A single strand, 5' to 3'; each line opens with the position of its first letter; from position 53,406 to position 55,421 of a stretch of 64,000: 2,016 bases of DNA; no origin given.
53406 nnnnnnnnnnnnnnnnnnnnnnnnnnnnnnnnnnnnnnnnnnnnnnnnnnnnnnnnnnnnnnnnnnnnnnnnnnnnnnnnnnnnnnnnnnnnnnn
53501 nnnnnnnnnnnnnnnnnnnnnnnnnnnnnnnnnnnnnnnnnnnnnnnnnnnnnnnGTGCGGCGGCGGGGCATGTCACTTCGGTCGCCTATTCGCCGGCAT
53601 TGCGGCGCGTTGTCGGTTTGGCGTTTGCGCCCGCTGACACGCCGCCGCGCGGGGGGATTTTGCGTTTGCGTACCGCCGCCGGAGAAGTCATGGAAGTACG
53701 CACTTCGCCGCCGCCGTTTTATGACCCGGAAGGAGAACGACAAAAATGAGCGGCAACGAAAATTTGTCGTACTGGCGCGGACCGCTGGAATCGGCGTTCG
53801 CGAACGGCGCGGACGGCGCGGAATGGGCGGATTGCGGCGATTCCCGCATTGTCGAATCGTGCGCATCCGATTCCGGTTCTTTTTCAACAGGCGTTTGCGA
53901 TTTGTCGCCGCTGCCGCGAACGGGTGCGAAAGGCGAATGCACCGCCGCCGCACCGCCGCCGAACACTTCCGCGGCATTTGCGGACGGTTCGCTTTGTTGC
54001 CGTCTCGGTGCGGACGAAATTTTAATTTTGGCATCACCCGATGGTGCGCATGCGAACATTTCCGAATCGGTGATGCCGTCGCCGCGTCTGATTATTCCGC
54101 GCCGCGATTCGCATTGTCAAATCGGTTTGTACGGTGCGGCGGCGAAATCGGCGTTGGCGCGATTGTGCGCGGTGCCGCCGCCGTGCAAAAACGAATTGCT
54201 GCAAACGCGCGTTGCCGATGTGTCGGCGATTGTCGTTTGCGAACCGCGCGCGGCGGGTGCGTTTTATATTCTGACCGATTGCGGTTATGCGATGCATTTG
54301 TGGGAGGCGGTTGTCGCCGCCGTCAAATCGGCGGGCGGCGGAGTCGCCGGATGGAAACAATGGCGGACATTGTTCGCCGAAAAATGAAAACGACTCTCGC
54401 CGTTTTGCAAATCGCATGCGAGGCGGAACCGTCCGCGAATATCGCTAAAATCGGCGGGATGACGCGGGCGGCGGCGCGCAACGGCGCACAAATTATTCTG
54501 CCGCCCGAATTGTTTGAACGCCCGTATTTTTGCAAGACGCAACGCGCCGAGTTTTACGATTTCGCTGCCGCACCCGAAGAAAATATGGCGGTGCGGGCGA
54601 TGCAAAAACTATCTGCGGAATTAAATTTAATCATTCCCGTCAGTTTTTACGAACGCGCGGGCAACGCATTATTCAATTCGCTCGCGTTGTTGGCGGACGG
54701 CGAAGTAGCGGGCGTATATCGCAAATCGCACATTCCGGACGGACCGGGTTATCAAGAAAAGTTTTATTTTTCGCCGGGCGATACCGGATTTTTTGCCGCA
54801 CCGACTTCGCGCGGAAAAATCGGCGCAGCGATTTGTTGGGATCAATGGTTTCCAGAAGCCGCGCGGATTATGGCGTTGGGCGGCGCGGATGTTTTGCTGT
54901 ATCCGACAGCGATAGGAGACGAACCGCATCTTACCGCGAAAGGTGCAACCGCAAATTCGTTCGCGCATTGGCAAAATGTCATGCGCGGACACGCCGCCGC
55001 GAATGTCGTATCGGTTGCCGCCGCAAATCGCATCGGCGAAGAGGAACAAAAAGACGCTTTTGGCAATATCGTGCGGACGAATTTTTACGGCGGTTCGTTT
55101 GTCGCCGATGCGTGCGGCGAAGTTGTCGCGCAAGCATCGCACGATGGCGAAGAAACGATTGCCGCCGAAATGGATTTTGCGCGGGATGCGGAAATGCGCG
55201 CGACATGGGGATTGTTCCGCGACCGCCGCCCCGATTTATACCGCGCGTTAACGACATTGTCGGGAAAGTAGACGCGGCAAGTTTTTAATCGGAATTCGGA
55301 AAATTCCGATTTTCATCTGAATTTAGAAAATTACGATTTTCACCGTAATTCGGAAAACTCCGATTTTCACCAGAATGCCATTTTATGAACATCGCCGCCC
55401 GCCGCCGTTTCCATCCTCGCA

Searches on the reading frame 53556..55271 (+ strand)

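Call 13: search_protein_families(library=pfam, proteins=[window:53556-55271:+], max_evalue=0.001)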
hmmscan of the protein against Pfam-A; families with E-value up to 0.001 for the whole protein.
window:53556-55271:+ (571 aa): 1 family
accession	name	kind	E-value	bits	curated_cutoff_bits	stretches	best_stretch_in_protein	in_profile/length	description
PF00795.27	CN_hydrolase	-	7.3e-47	160.3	23.2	1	281-547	2-254/256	Carbon-nitrogen hydrolase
